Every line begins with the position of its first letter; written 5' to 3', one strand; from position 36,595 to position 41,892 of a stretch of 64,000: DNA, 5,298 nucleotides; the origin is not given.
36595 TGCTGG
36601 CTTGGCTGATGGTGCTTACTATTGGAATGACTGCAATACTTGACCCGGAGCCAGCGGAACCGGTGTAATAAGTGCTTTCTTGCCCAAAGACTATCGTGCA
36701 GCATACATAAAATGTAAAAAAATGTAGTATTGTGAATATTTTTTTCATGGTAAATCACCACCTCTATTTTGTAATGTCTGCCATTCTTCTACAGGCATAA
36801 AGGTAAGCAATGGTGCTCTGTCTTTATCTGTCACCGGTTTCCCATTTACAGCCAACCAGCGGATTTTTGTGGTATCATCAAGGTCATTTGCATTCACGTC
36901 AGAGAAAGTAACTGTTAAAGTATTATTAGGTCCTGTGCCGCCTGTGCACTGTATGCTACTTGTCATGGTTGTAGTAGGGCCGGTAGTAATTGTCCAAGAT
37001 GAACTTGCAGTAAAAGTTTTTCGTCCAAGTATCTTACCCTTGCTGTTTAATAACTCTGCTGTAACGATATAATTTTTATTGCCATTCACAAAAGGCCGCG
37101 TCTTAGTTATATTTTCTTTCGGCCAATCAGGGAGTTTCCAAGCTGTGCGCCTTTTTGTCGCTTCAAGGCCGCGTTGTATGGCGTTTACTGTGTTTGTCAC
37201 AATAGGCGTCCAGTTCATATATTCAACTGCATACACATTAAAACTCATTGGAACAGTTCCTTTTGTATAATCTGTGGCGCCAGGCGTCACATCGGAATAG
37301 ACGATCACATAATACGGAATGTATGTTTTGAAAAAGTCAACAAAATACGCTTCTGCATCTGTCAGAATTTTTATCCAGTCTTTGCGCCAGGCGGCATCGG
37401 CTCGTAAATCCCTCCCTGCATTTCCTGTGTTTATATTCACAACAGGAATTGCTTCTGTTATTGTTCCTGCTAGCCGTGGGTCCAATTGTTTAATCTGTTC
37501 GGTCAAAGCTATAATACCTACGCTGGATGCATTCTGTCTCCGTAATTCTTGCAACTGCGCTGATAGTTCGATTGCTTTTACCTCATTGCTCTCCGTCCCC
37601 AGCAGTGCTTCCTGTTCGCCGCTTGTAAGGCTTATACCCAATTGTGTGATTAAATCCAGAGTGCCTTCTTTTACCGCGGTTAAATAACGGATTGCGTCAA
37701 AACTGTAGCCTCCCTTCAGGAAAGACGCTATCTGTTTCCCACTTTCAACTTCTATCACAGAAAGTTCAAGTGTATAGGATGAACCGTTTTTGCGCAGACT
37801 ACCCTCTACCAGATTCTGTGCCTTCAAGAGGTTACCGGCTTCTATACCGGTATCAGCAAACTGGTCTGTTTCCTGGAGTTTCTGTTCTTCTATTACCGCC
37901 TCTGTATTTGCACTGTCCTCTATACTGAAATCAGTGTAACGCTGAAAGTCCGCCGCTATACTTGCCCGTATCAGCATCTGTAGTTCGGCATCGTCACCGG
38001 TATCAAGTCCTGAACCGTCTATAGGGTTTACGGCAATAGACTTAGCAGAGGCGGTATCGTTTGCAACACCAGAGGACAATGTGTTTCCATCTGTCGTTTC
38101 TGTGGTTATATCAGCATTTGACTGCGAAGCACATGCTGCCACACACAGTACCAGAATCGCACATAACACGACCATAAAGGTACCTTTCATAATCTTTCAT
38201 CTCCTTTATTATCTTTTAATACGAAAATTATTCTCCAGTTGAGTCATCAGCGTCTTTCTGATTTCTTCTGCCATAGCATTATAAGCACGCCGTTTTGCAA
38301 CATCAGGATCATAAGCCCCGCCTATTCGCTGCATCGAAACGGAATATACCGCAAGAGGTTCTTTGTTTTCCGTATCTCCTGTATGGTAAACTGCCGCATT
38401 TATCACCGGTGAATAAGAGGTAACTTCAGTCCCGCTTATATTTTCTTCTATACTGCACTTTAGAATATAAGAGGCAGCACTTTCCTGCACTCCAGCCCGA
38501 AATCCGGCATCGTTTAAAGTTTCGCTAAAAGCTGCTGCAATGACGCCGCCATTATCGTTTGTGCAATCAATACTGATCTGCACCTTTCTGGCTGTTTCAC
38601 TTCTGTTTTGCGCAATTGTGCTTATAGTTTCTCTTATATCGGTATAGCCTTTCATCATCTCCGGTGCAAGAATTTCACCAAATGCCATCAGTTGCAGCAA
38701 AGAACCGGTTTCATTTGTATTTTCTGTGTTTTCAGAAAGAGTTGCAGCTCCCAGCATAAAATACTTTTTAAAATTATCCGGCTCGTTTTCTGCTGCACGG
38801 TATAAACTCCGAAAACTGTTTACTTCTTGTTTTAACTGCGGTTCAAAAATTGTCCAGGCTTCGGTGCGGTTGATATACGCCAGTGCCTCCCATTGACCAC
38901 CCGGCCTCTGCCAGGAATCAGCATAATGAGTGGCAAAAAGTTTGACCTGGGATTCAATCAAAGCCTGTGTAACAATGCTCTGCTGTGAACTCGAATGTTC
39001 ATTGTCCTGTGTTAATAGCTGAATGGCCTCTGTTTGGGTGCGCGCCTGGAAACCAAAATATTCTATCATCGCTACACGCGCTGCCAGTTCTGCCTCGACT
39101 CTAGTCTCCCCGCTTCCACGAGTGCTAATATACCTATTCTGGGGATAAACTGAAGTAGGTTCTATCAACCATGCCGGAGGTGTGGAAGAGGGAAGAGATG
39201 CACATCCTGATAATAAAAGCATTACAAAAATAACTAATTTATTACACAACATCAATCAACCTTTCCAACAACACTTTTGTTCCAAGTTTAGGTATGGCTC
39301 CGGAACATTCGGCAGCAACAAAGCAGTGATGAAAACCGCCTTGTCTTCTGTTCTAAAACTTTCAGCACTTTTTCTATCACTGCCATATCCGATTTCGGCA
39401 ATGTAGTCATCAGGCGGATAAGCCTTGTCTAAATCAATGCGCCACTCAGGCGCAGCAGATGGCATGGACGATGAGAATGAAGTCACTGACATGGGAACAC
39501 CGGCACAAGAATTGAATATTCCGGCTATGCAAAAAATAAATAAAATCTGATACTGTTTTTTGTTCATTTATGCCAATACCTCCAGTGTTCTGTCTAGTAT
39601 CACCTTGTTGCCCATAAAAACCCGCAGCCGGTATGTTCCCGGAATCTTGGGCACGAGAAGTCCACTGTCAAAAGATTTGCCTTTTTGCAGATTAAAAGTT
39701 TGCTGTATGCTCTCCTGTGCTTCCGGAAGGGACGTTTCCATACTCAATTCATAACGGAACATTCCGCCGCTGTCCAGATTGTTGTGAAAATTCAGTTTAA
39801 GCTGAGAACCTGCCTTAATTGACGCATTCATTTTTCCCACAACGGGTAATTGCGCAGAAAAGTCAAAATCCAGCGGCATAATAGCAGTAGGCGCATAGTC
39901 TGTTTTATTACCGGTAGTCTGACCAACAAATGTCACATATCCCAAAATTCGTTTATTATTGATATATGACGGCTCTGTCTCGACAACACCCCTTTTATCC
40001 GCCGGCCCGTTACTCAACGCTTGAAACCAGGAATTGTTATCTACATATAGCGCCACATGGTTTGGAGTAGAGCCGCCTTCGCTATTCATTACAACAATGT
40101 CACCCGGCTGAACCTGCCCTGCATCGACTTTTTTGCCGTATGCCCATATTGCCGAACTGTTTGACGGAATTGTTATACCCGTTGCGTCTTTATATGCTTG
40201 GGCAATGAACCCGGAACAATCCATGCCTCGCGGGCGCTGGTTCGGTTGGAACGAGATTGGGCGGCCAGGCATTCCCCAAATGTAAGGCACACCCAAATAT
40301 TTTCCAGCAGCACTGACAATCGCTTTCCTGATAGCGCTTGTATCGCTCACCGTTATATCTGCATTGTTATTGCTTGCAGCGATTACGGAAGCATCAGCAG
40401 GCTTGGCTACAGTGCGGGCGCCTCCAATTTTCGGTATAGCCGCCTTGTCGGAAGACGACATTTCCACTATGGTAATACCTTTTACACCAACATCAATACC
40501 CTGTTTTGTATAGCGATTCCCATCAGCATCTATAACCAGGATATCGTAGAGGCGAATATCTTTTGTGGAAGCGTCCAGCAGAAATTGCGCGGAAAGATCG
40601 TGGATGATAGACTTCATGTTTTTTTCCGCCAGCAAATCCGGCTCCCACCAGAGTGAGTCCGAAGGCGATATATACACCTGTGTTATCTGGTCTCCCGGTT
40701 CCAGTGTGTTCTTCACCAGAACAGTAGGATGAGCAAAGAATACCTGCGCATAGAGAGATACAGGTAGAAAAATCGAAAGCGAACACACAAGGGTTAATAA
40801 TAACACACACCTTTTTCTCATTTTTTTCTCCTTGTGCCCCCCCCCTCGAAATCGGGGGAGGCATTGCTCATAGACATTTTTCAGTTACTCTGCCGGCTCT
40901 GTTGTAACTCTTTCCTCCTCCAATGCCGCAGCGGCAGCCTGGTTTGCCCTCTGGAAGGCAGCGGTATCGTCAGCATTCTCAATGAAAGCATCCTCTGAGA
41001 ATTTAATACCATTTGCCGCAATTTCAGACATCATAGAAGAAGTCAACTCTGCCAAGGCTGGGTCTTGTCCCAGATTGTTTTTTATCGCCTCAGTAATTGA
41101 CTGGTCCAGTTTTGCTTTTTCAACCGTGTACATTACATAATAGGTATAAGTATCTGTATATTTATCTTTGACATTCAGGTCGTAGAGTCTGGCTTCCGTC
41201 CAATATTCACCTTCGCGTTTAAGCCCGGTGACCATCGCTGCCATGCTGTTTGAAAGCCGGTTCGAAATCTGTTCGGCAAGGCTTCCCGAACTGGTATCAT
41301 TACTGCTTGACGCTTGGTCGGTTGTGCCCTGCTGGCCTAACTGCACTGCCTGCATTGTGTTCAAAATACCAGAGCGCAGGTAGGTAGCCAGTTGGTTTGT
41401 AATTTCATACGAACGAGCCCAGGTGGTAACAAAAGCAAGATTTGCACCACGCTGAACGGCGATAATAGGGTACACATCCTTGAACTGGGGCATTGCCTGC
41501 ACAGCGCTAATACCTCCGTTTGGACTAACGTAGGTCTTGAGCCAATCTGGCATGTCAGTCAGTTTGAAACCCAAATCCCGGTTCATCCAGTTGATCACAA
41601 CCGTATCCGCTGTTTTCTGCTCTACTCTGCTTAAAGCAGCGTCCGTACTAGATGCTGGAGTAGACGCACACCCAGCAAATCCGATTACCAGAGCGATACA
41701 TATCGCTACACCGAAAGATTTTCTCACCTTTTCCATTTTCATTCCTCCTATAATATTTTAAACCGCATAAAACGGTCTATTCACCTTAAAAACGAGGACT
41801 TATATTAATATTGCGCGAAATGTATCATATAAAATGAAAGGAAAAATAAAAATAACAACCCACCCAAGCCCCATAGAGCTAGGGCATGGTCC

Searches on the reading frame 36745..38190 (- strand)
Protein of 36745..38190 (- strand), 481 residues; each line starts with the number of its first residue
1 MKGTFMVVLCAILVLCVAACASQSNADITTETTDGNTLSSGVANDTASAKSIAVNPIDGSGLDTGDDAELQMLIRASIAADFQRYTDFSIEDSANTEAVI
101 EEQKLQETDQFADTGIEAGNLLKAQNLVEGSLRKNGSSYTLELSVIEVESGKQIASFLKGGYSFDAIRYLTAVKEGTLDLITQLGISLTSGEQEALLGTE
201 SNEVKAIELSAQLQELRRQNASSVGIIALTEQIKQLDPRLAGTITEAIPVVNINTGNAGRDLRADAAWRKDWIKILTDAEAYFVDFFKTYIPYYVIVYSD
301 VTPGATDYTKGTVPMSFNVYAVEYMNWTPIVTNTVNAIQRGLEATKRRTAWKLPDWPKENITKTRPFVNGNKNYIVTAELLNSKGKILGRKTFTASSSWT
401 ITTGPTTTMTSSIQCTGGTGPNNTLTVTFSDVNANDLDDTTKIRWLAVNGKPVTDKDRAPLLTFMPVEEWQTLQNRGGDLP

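Call 5: search_protein_families(library=pfam, proteins=[window:36745-38190:-], max_evalue=0.01)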
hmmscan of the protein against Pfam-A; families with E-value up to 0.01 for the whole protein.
window:36745-38190:- (481 aa): 1 family
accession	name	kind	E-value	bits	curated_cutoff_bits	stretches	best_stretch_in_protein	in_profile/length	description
PF04052.18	TolB_N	-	0.00038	21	22.4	0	45-154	8-106/106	TolB amino-terminal domain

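Call 54: search_protein_families(library=ncbifam, proteins=[window:36745-38190:-], max_evalue=0.01)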
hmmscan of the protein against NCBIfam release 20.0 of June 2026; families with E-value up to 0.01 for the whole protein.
window:36745-38190:- (481 aa): 0 families

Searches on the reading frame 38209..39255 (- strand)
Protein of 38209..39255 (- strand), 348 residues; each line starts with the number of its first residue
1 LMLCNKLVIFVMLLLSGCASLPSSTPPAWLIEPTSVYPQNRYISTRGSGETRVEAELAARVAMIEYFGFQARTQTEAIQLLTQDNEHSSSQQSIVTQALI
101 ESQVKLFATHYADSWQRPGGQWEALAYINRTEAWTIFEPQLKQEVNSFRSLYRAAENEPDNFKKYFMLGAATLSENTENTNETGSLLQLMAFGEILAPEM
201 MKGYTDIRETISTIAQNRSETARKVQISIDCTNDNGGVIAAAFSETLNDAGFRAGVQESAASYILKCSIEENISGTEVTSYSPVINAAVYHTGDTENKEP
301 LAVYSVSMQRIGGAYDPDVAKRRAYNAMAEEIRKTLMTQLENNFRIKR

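Call 5: search_protein_families(library=pfam, proteins=[window:38209-39255:-], max_evalue=0.01)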
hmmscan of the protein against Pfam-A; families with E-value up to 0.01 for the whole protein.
window:38209-39255:- (348 aa): 2 families
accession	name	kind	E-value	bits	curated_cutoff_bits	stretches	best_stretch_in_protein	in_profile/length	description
PF02169.21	LPP20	-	2.2e-06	28.4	25.9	1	27-126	1-94/97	LPP20 lipoprotein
PF12912.12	N_NLPC_P60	-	0.00051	20.5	25.4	0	8-50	2-45/118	NLPC_P60 stabilising domain, N term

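Call 54: search_protein_families(library=ncbifam, proteins=[window:38209-39255:-], max_evalue=0.01)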
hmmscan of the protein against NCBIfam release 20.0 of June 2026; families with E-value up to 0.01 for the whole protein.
window:38209-39255:- (348 aa): 0 families

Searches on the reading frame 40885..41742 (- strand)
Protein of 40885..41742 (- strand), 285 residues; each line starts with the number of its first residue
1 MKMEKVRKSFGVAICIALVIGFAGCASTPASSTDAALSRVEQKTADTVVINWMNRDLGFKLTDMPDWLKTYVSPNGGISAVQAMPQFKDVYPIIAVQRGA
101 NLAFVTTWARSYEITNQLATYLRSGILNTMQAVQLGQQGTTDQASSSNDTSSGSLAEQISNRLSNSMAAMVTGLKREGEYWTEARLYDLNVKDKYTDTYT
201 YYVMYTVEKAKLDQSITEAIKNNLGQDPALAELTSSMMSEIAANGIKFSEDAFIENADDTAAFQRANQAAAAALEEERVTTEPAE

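Call 5: search_protein_families(library=pfam, proteins=[window:40885-41742:-], max_evalue=0.01)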
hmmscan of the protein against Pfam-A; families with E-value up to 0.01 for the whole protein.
window:40885-41742:- (285 aa): 0 families

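Call 31: find_encoding_contigs(protein=window:40885-41742:-, flank=10000, max_places=6)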
Protein window:40885-41742:- (285 aa): no gene with exactly this product is on record in the collection.

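Call 32: find_homologous_proteins(query=window:40885-41742:-, max_evalue=0.001)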
Query window:40885-41742:- (285 aa): 1 proteins with E <= 0.001 among 1546 candidates.
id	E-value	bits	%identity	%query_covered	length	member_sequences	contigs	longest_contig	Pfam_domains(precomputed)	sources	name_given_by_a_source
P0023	7.5e-179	611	100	99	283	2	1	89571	-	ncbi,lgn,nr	ncbi:MAG: hypothetical protein LBM77_03775 [Spirochaetaceae bacterium]|nr:hypothetical protein [Spir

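Call 33: find_encoding_contigs(protein=P0023, flank=10000, max_places=6)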
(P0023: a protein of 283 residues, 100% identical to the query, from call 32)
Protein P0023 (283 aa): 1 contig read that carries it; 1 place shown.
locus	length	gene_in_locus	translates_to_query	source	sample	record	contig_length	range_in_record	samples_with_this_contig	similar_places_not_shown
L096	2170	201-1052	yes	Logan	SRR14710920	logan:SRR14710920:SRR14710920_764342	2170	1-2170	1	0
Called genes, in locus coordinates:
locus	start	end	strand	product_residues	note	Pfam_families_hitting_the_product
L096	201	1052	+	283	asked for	-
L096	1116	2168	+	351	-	?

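Call 54: search_protein_families(library=ncbifam, proteins=[window:40885-41742:-], max_evalue=0.01)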
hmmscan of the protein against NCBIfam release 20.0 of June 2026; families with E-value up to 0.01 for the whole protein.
window:40885-41742:- (285 aa): 0 families
